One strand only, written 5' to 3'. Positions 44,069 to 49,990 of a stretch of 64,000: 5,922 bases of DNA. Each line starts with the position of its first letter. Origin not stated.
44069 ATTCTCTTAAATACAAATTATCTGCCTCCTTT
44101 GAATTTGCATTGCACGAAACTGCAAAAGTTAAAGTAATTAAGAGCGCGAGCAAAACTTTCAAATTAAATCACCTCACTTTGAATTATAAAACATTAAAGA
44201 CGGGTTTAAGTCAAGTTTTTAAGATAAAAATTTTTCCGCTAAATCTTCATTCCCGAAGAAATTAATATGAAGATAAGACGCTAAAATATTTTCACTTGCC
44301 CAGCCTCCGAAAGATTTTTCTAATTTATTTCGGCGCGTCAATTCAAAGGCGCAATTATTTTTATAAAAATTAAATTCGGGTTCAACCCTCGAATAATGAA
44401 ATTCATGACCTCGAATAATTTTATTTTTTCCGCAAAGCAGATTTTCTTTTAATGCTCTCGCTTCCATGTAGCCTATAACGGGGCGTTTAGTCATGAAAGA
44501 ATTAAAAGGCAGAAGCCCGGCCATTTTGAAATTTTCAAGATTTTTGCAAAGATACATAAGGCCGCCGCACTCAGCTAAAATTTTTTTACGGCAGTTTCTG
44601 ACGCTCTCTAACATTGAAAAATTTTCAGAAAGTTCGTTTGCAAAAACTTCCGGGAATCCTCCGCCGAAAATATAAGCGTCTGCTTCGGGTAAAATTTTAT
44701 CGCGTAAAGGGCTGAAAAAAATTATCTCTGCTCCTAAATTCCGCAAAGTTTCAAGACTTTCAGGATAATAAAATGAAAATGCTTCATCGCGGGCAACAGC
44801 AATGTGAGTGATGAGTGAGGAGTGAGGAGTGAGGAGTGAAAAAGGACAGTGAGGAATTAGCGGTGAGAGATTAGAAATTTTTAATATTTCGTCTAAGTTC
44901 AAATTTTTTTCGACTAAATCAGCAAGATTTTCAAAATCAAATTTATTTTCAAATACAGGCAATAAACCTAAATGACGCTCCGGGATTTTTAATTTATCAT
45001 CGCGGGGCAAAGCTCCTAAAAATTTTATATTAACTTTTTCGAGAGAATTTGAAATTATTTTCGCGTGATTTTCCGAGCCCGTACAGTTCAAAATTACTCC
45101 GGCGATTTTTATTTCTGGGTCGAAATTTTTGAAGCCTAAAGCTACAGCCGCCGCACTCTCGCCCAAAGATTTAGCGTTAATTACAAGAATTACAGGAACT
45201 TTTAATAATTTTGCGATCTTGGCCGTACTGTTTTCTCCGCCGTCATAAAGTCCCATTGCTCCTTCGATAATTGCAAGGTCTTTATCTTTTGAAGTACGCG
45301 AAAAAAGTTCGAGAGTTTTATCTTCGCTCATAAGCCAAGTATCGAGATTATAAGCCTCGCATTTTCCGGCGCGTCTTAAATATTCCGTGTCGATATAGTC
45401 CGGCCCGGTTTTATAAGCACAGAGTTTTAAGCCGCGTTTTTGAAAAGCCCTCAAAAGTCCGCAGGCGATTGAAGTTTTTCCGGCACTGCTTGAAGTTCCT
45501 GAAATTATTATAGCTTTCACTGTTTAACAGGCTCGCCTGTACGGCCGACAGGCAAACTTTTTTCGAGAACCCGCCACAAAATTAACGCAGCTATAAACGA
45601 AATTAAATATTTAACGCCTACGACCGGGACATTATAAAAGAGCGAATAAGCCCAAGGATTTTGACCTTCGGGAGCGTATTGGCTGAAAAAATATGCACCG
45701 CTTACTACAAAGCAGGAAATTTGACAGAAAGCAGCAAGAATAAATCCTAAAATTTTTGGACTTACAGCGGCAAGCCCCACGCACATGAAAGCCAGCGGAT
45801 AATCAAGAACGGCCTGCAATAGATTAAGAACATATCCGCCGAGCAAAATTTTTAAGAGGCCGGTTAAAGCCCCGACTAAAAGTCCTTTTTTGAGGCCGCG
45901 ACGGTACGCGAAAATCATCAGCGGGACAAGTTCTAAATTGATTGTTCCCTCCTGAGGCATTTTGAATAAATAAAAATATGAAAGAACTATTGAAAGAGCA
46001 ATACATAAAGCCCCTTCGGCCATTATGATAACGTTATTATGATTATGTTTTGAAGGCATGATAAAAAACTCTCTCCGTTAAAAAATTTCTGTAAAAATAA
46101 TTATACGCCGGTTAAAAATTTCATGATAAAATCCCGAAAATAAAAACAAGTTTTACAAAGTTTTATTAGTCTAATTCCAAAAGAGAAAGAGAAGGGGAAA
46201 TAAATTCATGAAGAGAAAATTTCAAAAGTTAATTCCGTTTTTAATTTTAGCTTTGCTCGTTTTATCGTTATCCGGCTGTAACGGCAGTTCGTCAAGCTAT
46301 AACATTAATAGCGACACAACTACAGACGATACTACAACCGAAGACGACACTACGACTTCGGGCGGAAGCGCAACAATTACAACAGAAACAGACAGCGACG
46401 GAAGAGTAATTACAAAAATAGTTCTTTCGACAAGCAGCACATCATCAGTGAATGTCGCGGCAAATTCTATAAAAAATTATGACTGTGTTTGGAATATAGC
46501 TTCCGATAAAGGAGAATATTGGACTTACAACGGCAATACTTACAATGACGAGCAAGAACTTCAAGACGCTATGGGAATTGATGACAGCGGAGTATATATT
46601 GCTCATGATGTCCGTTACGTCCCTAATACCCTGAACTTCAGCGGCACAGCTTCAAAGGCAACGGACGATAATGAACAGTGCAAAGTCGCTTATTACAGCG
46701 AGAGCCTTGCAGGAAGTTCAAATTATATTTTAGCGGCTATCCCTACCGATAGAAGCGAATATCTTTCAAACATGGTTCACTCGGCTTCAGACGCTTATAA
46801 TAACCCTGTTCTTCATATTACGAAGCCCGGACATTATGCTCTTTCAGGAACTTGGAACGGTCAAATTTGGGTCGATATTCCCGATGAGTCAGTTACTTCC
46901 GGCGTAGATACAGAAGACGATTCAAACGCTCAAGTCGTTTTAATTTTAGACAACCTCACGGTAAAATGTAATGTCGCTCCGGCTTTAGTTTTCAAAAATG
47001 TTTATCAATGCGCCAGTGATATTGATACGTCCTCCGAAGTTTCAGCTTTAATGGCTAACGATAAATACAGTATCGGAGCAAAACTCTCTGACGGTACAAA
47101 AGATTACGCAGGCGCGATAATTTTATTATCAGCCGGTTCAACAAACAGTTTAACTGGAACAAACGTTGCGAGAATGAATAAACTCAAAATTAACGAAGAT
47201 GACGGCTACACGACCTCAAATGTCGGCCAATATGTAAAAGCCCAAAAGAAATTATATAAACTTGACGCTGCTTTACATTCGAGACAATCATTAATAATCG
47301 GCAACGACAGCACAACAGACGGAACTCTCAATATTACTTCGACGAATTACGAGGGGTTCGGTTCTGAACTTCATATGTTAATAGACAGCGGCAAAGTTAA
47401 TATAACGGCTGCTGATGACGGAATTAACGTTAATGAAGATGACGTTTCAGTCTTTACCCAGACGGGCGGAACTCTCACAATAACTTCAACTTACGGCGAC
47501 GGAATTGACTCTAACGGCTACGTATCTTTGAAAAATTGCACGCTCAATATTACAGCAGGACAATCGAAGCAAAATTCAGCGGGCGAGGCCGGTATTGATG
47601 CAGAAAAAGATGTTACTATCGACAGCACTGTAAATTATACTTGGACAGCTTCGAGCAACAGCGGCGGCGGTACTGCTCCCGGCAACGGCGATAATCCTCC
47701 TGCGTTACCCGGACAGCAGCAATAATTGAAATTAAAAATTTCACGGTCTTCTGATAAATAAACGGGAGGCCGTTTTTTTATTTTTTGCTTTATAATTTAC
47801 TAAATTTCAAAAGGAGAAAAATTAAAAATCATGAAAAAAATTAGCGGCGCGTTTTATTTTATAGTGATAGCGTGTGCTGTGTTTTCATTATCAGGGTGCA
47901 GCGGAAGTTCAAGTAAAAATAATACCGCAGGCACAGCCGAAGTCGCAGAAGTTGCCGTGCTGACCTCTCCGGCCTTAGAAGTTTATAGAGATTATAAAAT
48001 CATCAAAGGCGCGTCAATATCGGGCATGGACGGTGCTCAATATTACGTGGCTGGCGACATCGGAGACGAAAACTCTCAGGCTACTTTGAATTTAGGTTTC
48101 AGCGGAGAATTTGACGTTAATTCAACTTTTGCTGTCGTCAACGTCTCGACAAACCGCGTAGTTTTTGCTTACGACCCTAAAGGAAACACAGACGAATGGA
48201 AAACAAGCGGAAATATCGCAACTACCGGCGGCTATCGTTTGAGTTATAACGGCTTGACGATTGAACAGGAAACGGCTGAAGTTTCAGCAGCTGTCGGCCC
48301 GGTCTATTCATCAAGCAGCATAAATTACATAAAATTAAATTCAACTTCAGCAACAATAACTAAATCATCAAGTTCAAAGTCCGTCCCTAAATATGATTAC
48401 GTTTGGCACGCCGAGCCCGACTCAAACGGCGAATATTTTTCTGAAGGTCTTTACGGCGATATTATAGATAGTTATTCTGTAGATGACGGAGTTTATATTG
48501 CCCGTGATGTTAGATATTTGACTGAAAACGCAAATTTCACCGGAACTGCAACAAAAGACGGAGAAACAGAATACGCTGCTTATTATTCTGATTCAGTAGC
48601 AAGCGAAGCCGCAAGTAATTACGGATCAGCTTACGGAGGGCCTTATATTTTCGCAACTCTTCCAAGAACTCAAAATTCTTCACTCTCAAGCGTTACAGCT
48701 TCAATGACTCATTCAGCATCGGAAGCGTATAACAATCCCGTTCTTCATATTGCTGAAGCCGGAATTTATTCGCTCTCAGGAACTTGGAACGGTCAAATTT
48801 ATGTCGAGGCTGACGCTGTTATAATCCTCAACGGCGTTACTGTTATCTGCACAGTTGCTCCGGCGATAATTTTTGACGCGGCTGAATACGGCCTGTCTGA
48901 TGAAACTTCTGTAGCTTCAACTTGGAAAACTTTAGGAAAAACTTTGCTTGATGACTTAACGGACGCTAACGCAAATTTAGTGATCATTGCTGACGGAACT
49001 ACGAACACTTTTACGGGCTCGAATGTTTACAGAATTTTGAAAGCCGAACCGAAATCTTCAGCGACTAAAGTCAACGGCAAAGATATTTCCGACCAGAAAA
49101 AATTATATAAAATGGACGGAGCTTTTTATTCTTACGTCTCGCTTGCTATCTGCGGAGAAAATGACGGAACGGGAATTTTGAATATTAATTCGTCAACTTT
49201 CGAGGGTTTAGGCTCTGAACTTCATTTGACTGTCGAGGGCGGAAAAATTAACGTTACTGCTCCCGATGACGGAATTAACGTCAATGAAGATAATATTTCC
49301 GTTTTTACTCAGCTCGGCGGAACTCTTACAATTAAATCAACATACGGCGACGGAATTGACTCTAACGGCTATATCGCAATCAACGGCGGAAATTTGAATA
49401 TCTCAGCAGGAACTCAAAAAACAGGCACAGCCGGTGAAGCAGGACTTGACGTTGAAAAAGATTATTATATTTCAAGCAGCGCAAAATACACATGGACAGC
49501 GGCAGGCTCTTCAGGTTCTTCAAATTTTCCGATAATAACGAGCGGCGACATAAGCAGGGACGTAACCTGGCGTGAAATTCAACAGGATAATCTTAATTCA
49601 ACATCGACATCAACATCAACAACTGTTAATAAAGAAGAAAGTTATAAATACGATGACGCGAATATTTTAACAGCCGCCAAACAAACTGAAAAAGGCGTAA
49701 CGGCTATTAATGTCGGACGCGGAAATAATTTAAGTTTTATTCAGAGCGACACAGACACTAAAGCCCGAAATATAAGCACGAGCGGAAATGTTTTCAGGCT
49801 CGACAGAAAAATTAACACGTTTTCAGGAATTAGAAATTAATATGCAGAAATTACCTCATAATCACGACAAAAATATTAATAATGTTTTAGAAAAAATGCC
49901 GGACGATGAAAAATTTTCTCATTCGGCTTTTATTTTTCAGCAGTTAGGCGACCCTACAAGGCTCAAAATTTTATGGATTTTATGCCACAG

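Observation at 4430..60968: Dispersed family of 7-nt periodic AGG/GGA repeat elements at about 19 loci in 64 kb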

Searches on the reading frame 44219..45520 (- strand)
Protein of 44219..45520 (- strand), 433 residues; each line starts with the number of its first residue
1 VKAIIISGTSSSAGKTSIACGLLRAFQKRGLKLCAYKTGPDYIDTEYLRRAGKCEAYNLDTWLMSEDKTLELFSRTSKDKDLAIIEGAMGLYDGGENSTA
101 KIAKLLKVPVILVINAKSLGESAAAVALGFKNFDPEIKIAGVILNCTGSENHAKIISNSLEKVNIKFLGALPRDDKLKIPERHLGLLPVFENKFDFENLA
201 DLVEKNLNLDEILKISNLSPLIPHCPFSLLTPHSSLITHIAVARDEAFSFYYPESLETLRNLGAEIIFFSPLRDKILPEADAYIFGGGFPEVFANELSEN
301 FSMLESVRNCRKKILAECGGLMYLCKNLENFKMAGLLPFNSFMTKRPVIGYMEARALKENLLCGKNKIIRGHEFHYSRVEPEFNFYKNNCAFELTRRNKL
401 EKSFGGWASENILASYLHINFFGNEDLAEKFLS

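Call 12: search_protein_families(library=pfam, proteins=[window:44219-45520:-])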
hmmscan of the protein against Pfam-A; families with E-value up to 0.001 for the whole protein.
window:44219-45520:- (433 aa): 3 families
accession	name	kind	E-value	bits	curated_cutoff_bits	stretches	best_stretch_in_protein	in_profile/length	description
PF07685.20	GATase_3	-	3.9e-32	111.9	27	1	240-424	2-194/196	CobB/CobQ-like glutamine amidotransferase domain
PF01656.29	CbiA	-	1e-18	67.9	25.4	1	4-184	1-123/125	CobQ/CobB/MinD/ParA nucleotide binding domain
PF13500.12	AAA_26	-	2.9e-16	60.4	27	1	3-178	2-195/198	AAA domain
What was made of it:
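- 44804..44878 (-): In-frame coding copy, pyrimidine strand on the mRNA, so no stop codons in frame. It encodes the 25-residue interdomain linker (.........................) of the CbiA / GATase_3 amidotransferase gene 44219-45520. Call 12 (domains at residues 4-184 and 240-424).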

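Call 60: find_related_loci(query=window:44219-45520:-, collection=genome_contigs, flank=10000)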
Query window:44219-45520:- (433 aa) in genome_contigs; peptide patterns used: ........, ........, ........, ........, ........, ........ (x = any residue, [..] = any of these).
600 stretches matched a pattern (row limit reached: there are more); 565 encode a relative of the query (tblastn E <= 1e-3); the best 80 are kept; 80 distinct loci.
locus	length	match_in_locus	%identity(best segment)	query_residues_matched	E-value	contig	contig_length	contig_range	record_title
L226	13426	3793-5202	62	2-433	0e+0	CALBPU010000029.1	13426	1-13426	MAG TPA_asm: uncultured Fretibacterium sp. isolate ERR1278072_bin.130_CONCOCT_v1.1_MAG genome assembly, contig: ERZ84237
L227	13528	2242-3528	66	1-433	0e+0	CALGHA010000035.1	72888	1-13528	MAG TPA_asm: uncultured Fretibacterium sp. isolate ERR1278105_bin.157_CONCOCT_v1.1_MAG genome assembly, contig: ERZ84240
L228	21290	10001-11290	62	4-433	1e-176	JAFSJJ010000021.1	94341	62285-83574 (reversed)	MAG: Synergistaceae bacterium isolate RGIG3196 Goat_Reticulum-1__c241143, whole genome shotgun sequence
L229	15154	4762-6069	60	1-433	3e-175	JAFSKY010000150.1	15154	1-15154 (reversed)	MAG: Synergistaceae bacterium isolate RGIG3237 Goat_Reticulum-3__c462195, whole genome shotgun sequence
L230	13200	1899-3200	62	1-433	2e-174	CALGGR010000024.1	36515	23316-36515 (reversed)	MAG TPA_asm: uncultured Fretibacterium sp. isolate ERR1278104_bin.105_CONCOCT_v1.1_MAG genome assembly, contig: ERZ84239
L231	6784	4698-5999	60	2-433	2e-172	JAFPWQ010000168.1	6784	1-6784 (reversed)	MAG: Synergistaceae bacterium isolate RGIG1542 Goat_Abomasum-5__c458250, whole genome shotgun sequence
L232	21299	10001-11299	61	1-431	1e-177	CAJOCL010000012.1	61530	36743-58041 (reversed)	uncultured Synergistales bacterium isolate Sheep_1_mag_15 genome assembly, contig: scaffold_354, whole genome shotgun se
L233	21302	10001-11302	57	1-433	1e-168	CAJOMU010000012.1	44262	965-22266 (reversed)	uncultured Synergistales bacterium isolate Reindeer_2_mag_23 genome assembly, contig: scaffold_340, whole genome shotgun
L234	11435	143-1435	58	2-432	1e-165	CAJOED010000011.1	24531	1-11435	uncultured Synergistales bacterium isolate Red_deer_1_mag_68 genome assembly, contig: scaffold_5265, whole genome shotgu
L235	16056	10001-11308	55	1-433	1e-163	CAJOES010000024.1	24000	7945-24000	uncultured Synergistales bacterium isolate Red_deer_3_mag_106 genome assembly, contig: scaffold_2588, whole genome shotg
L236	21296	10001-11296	57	1-432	6e-161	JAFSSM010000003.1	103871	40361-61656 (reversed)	MAG: Synergistaceae bacterium isolate RGIG3433 Goat_Rumen.Co__c379898, whole genome shotgun sequence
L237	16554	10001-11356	54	1-432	6e-160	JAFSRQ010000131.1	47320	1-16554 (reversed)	MAG: Synergistaceae bacterium isolate RGIG3411 Goat_Reticulum.Co__c2101311, whole genome shotgun sequence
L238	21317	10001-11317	54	1-433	1e-159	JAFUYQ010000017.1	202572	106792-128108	MAG: Synergistaceae bacterium isolate RGIG4945 Roe_deer_Rumen-3__c1931, whole genome shotgun sequence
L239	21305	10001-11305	56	1-431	2e-157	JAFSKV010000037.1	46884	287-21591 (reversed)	MAG: Synergistaceae bacterium isolate RGIG3234 Goat_Reticulum-2__c177812, whole genome shotgun sequence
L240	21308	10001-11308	53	3-432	2e-144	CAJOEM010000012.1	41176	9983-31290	uncultured Synergistales bacterium isolate Red_deer_2_mag_136 genome assembly, contig: scaffold_422, whole genome shotgu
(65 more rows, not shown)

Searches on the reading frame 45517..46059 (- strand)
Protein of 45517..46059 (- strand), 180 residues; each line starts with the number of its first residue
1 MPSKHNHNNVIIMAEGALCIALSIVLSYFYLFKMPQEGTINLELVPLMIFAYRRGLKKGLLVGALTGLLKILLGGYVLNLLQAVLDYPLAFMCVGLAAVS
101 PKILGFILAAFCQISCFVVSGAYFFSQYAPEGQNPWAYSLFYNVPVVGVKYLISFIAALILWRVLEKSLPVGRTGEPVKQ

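Call 79: find_encoding_contigs(protein=window:45517-46059:-, flank=8000, max_places=8)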
Protein window:45517-46059:- (180 aa): no gene with exactly this product is on record in the collection.

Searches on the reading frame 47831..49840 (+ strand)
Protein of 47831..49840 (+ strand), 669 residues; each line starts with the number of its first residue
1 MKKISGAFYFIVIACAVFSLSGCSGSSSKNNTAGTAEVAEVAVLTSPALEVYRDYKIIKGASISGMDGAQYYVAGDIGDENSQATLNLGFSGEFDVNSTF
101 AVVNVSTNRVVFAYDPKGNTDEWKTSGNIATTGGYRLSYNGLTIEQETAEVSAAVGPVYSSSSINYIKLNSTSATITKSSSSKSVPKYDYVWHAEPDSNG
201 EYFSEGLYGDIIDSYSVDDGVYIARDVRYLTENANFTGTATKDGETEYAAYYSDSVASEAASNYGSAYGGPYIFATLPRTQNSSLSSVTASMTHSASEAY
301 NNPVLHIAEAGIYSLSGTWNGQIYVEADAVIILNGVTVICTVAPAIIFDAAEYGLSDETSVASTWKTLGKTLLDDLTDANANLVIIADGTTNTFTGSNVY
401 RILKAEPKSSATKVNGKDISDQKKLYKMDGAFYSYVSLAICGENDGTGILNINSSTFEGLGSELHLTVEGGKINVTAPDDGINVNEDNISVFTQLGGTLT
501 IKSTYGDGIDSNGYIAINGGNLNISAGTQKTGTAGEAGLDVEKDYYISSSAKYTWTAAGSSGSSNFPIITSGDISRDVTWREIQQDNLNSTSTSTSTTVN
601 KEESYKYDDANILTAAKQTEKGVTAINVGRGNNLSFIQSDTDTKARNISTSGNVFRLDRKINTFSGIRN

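Call 12: search_protein_families(library=pfam, proteins=[window:47831-49840:+])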
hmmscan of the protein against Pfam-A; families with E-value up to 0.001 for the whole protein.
window:47831-49840:+ (669 aa): 1 family
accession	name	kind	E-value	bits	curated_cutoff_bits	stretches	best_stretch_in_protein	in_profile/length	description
PF14262.12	Cthe_2159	-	2.2e-18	66.9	25.8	2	378-589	55-206/262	Carbohydrate-binding domain-containing protein Cthe_2159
